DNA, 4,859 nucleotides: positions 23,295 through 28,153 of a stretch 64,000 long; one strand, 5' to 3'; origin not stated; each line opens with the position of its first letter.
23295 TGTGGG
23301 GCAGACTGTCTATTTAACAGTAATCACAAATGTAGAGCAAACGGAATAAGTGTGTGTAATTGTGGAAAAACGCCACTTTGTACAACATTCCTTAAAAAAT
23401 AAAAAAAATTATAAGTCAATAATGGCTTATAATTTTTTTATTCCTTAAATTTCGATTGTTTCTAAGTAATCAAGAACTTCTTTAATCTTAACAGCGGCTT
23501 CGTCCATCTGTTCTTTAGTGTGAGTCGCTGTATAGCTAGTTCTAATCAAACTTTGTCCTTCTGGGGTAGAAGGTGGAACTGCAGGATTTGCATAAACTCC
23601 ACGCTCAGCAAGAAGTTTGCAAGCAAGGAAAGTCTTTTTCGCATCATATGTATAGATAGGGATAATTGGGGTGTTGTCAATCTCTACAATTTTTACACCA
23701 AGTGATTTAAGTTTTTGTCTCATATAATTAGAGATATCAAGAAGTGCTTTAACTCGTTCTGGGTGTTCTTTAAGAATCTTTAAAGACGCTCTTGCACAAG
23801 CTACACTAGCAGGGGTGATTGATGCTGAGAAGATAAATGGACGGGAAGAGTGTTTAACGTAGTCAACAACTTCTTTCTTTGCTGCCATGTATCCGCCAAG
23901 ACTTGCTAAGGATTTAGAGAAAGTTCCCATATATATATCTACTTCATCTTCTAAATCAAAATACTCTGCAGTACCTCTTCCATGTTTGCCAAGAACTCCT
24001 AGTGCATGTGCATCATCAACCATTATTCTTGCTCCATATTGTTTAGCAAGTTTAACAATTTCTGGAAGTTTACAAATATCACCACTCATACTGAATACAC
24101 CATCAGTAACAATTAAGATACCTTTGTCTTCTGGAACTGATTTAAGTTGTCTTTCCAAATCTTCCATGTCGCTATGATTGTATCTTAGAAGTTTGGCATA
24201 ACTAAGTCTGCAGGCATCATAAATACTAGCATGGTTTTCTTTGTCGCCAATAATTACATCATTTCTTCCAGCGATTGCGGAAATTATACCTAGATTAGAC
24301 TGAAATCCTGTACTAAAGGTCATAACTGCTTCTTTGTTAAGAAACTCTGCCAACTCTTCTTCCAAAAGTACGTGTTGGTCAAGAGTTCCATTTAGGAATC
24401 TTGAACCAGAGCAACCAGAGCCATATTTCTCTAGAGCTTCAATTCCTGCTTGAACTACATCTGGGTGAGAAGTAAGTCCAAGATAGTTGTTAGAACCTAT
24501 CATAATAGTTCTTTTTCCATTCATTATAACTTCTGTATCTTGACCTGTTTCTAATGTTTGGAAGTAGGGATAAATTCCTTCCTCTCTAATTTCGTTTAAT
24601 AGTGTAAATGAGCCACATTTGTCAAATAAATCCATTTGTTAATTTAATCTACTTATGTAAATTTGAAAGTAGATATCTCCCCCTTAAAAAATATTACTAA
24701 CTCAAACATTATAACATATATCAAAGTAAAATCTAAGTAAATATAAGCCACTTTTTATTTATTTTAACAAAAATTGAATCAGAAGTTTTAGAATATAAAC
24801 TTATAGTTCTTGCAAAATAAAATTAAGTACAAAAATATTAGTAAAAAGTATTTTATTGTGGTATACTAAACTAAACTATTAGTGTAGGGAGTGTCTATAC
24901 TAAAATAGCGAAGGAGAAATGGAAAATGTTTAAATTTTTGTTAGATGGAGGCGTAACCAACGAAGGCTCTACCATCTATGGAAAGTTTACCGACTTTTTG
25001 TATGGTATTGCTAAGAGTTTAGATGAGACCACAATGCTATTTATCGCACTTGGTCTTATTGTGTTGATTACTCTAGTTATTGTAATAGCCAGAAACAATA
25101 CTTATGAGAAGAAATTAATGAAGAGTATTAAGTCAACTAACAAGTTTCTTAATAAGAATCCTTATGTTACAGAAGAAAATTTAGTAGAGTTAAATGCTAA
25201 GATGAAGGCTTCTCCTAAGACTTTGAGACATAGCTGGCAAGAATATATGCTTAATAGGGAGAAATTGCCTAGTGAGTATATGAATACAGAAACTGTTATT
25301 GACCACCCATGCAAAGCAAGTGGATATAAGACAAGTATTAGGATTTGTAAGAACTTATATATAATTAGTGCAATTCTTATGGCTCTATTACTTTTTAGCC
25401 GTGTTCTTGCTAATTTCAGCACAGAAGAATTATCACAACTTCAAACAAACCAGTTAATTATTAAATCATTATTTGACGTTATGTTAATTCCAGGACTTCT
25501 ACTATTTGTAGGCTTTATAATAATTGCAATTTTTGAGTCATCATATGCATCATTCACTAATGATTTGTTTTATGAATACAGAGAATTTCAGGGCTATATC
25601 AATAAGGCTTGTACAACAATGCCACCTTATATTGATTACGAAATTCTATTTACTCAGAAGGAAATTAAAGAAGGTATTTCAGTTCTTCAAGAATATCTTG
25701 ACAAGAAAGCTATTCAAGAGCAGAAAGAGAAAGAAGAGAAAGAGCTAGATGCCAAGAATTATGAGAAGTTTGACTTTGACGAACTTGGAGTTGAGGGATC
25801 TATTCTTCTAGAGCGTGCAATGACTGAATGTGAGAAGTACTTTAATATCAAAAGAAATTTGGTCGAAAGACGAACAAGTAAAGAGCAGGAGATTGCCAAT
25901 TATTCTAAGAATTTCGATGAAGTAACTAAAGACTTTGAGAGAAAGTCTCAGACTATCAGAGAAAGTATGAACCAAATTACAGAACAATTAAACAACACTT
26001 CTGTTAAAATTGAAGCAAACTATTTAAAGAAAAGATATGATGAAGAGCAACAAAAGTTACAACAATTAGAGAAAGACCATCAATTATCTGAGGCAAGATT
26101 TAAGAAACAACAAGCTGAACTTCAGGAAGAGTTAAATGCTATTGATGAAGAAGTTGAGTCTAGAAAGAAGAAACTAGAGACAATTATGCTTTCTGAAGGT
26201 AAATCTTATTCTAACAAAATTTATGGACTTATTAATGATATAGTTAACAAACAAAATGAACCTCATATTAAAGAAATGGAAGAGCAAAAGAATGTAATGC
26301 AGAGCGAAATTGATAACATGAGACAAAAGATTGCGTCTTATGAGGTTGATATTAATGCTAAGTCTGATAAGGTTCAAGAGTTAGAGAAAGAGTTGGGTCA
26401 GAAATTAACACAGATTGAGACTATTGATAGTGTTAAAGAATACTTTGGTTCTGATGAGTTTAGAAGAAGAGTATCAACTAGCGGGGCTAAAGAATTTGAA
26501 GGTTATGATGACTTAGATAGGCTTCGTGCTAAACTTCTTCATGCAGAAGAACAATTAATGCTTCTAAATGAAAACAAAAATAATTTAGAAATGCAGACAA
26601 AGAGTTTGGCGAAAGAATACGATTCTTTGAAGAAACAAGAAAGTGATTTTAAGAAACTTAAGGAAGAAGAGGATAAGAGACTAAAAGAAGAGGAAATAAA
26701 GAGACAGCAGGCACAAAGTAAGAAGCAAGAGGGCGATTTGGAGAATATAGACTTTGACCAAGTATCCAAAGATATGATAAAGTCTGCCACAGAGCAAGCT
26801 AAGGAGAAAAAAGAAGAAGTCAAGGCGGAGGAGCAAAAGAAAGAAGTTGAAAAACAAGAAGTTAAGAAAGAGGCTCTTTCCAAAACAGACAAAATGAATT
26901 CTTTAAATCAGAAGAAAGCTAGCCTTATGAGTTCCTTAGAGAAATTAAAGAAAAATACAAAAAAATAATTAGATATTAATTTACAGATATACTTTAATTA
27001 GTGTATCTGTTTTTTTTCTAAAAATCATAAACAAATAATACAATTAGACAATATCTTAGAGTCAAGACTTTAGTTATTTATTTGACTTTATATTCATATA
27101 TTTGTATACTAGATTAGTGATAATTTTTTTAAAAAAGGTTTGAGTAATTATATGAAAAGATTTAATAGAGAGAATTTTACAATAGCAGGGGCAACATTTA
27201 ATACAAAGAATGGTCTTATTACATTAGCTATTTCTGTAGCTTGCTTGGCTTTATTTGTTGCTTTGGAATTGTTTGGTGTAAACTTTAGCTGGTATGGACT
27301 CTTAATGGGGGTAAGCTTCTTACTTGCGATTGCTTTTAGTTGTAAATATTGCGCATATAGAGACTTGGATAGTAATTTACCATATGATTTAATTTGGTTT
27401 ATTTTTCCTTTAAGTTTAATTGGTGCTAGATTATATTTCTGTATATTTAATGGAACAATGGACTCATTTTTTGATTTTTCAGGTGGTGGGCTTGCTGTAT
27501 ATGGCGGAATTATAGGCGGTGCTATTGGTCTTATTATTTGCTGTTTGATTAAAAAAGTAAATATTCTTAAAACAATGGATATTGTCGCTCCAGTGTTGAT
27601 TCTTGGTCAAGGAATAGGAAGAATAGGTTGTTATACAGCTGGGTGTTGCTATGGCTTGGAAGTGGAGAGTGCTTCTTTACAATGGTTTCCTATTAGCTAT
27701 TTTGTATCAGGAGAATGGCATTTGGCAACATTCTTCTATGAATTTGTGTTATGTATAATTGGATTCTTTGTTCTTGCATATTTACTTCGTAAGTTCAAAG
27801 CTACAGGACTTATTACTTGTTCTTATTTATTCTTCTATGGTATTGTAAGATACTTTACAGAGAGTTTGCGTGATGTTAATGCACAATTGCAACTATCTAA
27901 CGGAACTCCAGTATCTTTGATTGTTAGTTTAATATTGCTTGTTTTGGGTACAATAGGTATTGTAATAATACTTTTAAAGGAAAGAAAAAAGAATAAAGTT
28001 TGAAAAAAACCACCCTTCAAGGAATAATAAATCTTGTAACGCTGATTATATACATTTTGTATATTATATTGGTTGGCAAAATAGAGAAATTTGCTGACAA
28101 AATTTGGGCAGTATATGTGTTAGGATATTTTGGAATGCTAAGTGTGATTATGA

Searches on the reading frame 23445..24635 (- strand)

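Call 7: search_protein_families(library=pfam, proteins=[window:23445-24635:-], max_evalue=0.001)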
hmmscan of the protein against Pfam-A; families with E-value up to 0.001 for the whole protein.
window:23445-24635:- (396 aa): 6 families
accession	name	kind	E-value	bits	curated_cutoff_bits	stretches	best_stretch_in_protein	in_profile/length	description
PF00155.27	Aminotran_1_2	-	4.7e-58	197.5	19.7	1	44-384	4-361/361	Aminotransferase class I and II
PF01212.27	Beta_elim_lyase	-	1.9e-07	31.2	27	1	91-322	37-278/288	Beta-eliminating lyase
PF00266.25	Aminotran_5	-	1.6e-05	24.5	21.5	1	60-212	15-180/371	Aminotransferase class-V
PF01053.26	Cys_Met_Meta_PP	-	7.4e-05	21.9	27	1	88-215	54-181/381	Cys/Met metabolism PLP-dependent enzyme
PF01276.26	OKR_DC_1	-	0.00063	19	27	0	112-211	93-207/417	Orn/Lys/Arg decarboxylase, major domain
PF01041.23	DegT_DnrJ_EryC1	-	0.00071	19.3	19.8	0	90-214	28-152/360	DegT/DnrJ/EryC1/StrS aminotransferase family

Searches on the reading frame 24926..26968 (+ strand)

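Call 7: search_protein_families(library=pfam, proteins=[window:24926-26968:+], max_evalue=0.001)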
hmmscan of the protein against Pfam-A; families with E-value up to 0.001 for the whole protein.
window:24926-26968:+ (680 aa): 0 families

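Call 46: search_protein_families(library=pfam, proteins=[window:24926-26968:+], max_evalue=0.01)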
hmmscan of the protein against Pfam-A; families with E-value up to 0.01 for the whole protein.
window:24926-26968:+ (680 aa): 1 family
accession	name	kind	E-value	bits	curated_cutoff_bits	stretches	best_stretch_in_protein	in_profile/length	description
PF10473.14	CENP-F_leu_zip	-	0.0012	19.4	34.5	1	440-505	36-104/140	Leucine-rich repeats of kinetochore protein Cenp-F/LEK1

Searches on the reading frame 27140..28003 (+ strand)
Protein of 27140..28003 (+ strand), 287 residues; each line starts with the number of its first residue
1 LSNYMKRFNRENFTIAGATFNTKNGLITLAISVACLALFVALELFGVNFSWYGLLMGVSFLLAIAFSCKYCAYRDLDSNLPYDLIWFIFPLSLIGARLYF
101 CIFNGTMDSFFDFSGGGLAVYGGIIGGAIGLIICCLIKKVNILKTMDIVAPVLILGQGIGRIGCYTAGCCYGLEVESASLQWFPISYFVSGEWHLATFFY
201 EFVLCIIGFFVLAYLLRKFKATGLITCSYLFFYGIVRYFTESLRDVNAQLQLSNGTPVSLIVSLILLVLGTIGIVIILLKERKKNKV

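Call 7: search_protein_families(library=pfam, proteins=[window:27140-28003:+], max_evalue=0.001)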
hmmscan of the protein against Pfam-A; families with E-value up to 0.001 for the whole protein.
window:27140-28003:+ (287 aa): 1 family
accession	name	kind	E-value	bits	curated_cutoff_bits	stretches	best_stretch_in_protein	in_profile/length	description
PF01790.23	LGT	-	2.7e-46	158.3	24.9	1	40-275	2-239/240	Prolipoprotein diacylglyceryl transferase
